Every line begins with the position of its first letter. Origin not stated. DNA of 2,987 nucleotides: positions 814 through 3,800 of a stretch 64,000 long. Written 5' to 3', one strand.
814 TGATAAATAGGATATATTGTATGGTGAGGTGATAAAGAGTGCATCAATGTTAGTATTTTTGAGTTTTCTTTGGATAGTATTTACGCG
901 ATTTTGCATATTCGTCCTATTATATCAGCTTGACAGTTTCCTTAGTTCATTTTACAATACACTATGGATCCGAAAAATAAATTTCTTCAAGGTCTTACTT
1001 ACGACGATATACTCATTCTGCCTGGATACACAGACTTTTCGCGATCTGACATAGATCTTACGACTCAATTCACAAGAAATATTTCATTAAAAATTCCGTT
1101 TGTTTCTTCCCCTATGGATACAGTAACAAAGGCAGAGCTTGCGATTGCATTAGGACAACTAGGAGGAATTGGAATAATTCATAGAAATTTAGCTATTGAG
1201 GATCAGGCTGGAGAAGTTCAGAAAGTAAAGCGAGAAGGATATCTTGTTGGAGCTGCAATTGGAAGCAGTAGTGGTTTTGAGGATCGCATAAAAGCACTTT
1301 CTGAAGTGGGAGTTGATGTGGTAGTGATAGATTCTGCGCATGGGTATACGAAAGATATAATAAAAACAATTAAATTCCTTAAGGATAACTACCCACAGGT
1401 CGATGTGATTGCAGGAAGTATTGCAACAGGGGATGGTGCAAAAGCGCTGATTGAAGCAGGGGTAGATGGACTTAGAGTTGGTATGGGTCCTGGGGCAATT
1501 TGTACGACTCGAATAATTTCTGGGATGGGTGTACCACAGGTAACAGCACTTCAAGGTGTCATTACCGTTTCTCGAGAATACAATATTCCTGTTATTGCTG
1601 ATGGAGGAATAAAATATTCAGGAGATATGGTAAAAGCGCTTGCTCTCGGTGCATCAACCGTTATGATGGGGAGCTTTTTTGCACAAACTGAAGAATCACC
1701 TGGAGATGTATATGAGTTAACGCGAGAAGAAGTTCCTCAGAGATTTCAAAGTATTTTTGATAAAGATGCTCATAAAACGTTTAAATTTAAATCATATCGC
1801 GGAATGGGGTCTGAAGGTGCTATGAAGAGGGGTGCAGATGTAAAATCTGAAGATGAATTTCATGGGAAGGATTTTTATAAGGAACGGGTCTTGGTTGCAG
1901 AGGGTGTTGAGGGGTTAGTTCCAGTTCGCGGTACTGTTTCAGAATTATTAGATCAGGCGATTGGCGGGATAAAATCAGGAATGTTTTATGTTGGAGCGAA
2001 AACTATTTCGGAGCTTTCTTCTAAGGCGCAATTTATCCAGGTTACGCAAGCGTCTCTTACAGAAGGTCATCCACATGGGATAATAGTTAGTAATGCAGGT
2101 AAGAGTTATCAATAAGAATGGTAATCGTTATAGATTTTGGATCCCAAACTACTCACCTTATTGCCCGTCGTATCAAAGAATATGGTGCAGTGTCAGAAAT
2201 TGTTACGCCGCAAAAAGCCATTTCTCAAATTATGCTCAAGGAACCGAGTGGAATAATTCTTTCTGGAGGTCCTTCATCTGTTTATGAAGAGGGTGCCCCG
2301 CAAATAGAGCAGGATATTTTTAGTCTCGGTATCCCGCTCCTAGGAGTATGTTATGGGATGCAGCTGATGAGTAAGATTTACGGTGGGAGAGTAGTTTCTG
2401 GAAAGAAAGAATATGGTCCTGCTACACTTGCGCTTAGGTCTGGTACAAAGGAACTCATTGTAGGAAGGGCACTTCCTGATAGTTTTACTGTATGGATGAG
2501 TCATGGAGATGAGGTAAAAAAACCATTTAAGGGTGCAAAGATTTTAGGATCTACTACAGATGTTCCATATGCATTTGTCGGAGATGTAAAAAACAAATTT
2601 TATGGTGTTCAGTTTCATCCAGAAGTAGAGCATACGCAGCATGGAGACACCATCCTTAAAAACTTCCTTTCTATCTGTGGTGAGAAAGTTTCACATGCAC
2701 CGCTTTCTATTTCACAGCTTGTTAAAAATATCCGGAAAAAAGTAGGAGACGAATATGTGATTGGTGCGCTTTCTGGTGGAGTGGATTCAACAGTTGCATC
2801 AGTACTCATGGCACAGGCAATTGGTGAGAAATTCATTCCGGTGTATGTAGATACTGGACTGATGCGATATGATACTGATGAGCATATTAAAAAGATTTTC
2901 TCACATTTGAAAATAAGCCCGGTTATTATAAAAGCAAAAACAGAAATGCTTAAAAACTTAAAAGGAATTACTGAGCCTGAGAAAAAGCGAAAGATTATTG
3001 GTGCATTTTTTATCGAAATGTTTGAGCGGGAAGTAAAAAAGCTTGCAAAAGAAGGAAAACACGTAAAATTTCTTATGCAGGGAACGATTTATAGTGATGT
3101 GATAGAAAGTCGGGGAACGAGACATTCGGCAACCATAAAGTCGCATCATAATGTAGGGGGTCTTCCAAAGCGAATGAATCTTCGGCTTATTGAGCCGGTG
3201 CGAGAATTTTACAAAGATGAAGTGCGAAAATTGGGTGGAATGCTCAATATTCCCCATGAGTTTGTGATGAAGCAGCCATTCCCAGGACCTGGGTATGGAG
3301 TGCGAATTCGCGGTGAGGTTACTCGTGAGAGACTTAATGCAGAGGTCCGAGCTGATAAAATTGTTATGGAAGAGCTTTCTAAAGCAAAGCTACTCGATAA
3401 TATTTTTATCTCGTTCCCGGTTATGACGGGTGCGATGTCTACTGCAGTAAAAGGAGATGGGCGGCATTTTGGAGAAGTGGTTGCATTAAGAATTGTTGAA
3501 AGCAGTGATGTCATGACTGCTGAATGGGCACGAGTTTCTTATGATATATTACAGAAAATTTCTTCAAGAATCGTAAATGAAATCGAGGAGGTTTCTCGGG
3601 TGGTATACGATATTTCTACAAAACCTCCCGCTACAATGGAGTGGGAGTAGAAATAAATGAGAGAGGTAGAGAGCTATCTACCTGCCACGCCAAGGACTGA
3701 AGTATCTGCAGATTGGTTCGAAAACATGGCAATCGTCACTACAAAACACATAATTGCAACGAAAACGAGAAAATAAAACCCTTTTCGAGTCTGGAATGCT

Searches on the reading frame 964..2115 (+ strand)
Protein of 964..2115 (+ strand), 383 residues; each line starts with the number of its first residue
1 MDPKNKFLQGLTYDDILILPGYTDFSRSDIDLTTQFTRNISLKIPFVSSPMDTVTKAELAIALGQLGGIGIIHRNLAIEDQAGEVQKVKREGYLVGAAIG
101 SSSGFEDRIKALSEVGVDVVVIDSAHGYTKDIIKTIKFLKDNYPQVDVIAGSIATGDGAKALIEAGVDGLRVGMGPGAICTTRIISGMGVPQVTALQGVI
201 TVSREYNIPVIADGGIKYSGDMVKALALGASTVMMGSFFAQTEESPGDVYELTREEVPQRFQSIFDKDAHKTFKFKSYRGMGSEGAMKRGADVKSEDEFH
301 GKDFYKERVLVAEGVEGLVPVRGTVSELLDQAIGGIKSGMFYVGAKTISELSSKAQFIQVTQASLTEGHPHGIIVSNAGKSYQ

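Call 43: search_protein_families(library=pfam, proteins=[window:964-2115:+], max_evalue=0.001)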
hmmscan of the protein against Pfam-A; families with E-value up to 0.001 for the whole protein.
window:964-2115:+ (383 aa): 7 families
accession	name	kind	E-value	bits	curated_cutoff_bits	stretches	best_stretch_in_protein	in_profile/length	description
PF00478.31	IMPDH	-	1.6e-128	429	25.6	1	10-371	1-345/345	IMP dehydrogenase / GMP reductase domain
PF03060.21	NMO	-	4.7e-10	39.8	28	1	94-250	91-236/331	Nitronate monooxygenase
PF01070.24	FMN_dh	-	6.1e-10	39.1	24.9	1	135-239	209-305/350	FMN-dependent dehydrogenase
PF05690.20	ThiG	-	8.7e-06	25.7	23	1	181-244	152-212/247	Thiazole biosynthesis protein ThiG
PF01645.23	Glu_synthase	-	0.00023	20.9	20.4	1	165-237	227-305/369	Conserved region in glutamate synthase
PF00977.27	His_biosynth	-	0.00025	21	23.6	1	107-241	86-224/228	Histidine biosynthesis protein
PF04481.18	DUF561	-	0.00033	20.4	21.6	0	159-244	138-222/243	Protein of unknown function (DUF561)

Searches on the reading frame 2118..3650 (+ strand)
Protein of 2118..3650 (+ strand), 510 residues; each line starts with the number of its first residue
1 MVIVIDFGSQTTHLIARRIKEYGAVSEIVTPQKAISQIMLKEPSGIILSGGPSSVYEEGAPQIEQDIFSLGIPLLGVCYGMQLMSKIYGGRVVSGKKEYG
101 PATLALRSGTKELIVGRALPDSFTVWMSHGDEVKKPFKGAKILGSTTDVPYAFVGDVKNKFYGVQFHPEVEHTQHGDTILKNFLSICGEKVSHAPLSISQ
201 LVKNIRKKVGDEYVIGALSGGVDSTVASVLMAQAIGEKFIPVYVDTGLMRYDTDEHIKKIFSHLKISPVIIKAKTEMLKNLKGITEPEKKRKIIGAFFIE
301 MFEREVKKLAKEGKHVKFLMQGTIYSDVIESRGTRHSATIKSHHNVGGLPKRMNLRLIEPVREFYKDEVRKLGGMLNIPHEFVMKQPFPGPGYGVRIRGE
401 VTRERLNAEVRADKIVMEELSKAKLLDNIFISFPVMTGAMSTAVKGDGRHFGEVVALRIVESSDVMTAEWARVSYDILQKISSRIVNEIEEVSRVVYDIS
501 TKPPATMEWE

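Call 43: search_protein_families(library=pfam, proteins=[window:2118-3650:+], max_evalue=0.001)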
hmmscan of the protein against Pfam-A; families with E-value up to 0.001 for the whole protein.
window:2118-3650:+ (510 aa): 4 families
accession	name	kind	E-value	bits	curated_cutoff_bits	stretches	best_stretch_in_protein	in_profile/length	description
PF00117.34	GATase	-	1.2e-43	149.4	22.8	1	4-184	2-187/190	Glutamine amidotransferase class-I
PF00958.27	GMP_synt_C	-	5.8e-33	113.2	27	1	418-509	1-92/92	GMP synthase C terminal domain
PF02540.23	NAD_synthase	-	1e-08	35.1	21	1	201-274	8-82/242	NAD synthase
PF07722.19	Peptidase_C26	-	7.1e-06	26.4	20.5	1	67-169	101-219/219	Peptidase C26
